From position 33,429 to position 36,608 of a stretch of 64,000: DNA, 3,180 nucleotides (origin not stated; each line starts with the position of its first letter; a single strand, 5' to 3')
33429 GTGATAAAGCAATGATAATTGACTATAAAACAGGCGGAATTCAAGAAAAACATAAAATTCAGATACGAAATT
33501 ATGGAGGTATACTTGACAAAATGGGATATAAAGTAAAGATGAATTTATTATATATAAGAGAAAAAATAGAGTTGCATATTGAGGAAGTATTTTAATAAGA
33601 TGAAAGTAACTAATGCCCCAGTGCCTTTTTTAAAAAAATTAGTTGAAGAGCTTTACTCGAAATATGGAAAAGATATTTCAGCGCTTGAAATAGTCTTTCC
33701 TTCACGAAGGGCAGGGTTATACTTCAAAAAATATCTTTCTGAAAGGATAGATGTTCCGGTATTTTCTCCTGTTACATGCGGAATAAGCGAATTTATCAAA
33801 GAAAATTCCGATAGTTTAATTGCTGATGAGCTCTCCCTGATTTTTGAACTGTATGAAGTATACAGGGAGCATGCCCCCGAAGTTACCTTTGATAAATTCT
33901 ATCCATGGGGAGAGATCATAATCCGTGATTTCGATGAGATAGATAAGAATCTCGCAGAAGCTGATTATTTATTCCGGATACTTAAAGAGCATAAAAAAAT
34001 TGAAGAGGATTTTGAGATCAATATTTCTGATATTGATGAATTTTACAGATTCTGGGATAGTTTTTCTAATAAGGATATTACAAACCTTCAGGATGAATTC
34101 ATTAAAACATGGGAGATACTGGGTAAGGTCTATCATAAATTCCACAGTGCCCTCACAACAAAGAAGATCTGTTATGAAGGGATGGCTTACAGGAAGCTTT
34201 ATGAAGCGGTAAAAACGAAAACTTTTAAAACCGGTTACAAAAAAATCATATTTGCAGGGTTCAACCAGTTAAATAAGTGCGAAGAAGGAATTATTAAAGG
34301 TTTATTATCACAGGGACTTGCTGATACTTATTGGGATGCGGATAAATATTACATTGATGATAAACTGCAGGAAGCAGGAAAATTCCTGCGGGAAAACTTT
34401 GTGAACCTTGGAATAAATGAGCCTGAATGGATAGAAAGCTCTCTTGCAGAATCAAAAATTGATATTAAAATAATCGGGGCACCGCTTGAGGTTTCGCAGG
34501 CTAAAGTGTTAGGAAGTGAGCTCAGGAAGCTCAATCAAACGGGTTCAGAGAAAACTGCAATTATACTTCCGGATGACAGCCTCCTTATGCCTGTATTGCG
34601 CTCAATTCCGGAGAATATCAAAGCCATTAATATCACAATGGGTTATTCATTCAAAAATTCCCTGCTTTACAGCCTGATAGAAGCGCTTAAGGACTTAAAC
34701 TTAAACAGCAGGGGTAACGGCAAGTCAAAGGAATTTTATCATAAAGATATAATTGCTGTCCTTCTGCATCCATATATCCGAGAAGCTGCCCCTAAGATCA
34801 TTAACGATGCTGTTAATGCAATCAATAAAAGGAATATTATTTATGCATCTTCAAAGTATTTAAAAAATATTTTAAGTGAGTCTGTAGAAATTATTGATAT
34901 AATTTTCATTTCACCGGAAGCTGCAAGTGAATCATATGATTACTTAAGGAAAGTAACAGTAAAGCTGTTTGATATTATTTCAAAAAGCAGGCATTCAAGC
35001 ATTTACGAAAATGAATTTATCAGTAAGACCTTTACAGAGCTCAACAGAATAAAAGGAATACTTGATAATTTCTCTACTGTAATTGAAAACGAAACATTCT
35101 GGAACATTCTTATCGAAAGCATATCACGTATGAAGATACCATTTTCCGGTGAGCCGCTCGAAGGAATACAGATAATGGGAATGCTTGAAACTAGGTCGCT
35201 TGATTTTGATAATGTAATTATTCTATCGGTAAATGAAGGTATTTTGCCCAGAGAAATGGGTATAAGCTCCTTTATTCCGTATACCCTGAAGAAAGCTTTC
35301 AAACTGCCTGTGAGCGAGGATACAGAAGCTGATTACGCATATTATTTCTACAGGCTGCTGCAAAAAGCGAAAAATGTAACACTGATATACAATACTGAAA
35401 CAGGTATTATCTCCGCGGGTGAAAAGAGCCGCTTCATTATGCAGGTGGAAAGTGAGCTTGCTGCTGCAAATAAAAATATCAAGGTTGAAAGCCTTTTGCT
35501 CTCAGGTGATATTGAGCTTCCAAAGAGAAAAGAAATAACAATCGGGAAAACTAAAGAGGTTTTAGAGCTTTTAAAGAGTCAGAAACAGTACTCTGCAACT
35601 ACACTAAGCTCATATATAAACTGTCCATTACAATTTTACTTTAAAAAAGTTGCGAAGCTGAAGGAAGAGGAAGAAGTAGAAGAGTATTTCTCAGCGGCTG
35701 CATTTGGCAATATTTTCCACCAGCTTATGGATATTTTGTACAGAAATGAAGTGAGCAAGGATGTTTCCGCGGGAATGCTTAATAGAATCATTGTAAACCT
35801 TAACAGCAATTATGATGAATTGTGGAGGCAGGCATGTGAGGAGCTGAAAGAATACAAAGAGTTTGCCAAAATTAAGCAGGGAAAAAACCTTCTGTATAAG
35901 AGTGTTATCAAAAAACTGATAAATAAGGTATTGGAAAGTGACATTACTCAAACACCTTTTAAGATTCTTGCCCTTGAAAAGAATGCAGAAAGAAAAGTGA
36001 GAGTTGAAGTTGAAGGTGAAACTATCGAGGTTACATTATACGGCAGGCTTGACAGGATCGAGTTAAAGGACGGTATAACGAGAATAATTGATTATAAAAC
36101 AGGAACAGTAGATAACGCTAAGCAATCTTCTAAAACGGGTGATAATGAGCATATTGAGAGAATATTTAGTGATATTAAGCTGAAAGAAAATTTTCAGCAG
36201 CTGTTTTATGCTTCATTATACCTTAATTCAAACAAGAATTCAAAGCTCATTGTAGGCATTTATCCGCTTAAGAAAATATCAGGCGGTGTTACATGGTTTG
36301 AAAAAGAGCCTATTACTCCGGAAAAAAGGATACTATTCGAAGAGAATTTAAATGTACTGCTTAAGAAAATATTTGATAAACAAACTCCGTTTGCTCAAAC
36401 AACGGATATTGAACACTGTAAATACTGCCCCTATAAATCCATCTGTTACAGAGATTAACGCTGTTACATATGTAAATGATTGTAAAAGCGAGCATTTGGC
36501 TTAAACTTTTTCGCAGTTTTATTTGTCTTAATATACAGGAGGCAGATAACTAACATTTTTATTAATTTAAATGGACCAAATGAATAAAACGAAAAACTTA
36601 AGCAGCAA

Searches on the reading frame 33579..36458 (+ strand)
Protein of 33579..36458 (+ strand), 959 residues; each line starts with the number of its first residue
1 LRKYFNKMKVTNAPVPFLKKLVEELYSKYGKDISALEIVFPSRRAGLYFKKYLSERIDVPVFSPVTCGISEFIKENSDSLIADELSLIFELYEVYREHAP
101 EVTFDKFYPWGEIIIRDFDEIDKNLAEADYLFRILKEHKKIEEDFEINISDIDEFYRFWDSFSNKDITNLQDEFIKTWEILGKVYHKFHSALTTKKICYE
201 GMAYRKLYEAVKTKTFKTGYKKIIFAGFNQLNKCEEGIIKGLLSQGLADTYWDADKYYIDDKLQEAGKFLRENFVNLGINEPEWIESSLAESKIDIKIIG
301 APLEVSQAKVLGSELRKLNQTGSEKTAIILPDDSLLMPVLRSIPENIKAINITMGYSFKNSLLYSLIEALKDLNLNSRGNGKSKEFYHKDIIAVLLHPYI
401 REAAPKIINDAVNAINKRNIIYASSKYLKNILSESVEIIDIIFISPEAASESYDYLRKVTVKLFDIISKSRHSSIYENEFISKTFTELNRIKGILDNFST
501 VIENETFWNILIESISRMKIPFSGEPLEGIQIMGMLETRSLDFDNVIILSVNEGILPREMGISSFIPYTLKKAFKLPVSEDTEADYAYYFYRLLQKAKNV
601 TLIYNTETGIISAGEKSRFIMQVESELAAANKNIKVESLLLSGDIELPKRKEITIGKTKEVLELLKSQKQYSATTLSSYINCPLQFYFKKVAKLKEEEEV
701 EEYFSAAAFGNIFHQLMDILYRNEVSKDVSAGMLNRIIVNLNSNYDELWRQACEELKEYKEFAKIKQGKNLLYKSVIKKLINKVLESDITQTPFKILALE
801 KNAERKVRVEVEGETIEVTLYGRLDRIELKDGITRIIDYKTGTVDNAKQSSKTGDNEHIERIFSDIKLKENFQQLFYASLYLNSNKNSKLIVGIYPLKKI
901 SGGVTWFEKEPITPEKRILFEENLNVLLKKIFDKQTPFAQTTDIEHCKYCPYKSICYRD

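Call 50: search_protein_families(library=pfam, proteins=[window:33579-36458:+], max_evalue=0.0001)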
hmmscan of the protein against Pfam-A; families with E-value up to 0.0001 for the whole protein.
window:33579-36458:+ (959 aa): 1 family
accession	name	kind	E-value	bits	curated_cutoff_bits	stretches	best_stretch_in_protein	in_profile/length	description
PF12705.13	PDDEXK_1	-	9.9e-31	108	22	1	671-956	2-246/247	PD-(D/E)XK nuclease superfamily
